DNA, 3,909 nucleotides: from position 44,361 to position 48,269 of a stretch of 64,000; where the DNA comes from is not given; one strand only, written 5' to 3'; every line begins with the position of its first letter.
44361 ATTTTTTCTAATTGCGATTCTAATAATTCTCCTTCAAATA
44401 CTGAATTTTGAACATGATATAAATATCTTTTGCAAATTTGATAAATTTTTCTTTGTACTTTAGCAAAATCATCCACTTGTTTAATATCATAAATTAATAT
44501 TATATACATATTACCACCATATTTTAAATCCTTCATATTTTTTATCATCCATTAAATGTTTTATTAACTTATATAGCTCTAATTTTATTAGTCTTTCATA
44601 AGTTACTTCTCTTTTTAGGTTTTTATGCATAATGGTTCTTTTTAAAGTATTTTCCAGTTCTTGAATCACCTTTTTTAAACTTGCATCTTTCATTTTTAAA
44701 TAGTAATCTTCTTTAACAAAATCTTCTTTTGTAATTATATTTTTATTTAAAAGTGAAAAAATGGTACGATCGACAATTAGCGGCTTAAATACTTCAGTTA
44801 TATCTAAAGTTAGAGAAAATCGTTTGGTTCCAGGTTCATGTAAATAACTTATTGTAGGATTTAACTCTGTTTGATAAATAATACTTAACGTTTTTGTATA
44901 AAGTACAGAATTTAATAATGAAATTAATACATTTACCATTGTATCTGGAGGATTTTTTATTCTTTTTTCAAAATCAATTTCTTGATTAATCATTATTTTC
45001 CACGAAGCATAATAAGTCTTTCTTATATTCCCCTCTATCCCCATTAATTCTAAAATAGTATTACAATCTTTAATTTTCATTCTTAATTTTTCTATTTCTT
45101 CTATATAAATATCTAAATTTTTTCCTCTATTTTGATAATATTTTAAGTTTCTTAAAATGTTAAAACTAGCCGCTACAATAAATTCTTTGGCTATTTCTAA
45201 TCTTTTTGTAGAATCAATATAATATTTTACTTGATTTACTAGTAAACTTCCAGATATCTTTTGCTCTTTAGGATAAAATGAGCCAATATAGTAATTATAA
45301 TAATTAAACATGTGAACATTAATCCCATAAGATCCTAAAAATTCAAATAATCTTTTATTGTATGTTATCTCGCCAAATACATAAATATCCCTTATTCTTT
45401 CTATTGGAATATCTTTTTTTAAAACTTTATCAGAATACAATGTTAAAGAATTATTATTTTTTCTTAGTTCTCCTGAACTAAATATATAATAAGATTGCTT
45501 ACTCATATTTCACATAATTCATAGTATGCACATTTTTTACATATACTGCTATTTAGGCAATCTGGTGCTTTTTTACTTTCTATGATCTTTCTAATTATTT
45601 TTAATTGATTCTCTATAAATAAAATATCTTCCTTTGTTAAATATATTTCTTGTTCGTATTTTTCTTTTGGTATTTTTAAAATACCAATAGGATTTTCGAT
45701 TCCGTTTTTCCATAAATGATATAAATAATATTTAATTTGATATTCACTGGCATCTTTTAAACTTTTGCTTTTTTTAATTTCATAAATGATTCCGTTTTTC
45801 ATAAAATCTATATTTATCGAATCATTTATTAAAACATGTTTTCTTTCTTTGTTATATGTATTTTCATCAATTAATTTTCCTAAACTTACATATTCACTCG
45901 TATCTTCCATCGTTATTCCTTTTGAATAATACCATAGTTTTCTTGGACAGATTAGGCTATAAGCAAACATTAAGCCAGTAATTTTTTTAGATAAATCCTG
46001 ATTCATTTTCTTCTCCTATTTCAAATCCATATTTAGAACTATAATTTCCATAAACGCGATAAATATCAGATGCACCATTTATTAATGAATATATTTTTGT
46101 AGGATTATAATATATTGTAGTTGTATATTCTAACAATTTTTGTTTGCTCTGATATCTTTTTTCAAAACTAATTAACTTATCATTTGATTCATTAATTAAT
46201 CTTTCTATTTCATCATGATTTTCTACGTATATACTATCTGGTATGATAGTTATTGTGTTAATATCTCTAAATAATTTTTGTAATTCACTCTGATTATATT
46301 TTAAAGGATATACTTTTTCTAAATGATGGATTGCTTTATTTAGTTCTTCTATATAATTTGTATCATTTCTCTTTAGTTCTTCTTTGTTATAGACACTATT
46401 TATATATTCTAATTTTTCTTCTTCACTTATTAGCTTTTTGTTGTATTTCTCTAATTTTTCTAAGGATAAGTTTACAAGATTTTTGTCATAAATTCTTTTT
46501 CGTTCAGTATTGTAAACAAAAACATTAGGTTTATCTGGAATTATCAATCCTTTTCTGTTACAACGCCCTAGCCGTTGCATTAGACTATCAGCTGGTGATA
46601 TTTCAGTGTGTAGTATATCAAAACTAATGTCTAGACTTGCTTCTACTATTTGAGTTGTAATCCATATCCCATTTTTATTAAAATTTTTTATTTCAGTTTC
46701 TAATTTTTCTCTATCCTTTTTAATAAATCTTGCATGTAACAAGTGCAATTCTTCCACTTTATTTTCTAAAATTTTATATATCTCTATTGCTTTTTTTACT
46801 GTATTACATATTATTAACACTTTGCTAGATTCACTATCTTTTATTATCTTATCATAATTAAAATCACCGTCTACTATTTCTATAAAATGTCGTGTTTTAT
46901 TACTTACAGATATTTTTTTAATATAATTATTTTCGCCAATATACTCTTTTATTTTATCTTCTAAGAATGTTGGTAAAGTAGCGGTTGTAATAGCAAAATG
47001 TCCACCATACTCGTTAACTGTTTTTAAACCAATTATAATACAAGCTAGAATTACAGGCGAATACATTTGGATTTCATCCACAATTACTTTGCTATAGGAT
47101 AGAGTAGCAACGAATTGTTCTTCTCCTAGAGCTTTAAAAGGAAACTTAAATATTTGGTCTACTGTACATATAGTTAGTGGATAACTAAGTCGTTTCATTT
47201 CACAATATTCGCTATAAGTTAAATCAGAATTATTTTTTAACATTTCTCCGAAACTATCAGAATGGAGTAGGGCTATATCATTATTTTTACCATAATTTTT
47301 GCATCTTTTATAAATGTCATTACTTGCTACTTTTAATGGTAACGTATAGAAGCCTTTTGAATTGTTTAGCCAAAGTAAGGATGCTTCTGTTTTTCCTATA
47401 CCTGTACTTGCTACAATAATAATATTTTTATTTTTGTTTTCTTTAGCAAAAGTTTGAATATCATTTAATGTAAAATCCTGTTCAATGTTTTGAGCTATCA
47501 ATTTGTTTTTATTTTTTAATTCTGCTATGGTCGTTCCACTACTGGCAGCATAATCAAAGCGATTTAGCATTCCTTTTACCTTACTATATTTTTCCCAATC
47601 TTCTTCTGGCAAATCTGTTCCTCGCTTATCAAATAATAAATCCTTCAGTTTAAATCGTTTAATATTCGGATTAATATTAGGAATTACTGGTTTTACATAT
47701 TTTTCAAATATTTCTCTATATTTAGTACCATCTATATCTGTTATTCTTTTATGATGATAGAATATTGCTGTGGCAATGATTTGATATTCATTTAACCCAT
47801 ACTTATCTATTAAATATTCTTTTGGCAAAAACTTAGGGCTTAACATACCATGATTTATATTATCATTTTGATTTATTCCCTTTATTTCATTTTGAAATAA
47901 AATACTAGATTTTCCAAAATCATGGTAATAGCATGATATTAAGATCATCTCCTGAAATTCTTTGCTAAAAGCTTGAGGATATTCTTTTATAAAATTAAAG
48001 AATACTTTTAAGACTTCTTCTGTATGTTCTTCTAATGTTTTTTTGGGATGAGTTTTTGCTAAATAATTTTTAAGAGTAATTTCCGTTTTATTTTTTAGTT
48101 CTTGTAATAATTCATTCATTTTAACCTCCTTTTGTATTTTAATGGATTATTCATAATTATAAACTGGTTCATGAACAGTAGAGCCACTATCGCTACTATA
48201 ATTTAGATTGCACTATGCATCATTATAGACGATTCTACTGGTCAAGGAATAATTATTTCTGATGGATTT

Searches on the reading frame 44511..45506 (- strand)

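Call 21: search_protein_families(library=pfam, proteins=[window:44511-45506:-], max_evalue=0.01)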
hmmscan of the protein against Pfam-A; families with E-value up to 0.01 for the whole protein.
window:44511-45506:- (331 aa): 1 family
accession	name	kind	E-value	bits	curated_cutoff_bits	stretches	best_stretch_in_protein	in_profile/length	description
PF01867.21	Cas_Cas1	-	5e-85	285.5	22.3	1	6-285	1-282/283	CRISPR associated protein Cas1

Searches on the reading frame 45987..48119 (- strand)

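Call 21: search_protein_families(library=pfam, proteins=[window:45987-48119:-], max_evalue=0.01)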
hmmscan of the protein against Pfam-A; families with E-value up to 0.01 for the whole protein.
window:45987-48119:- (710 aa): 5 families
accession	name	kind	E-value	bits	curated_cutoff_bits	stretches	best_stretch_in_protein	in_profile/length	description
PF22590.2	Cas3-like_C_2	-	5.3e-32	110.7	27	1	431-523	2-104/106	CRISPR-associated nuclease/helicase Cas3, C-terminal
PF00270.35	DEAD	-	8.2e-12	45.6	26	1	228-385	12-163/167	DEAD/DEAH box helicase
PF00271.37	Helicase_C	-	3e-08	34.3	23.5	1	424-524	8-110/110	Helicase conserved C-terminal domain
PF22527.2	DEXQc_Suv3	-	0.00027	21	27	1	225-323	8-102/154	DEXQ-box helicase domain of Suv3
PF01966.28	HD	-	0.00095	19.9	22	1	31-127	3-90/116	HD domain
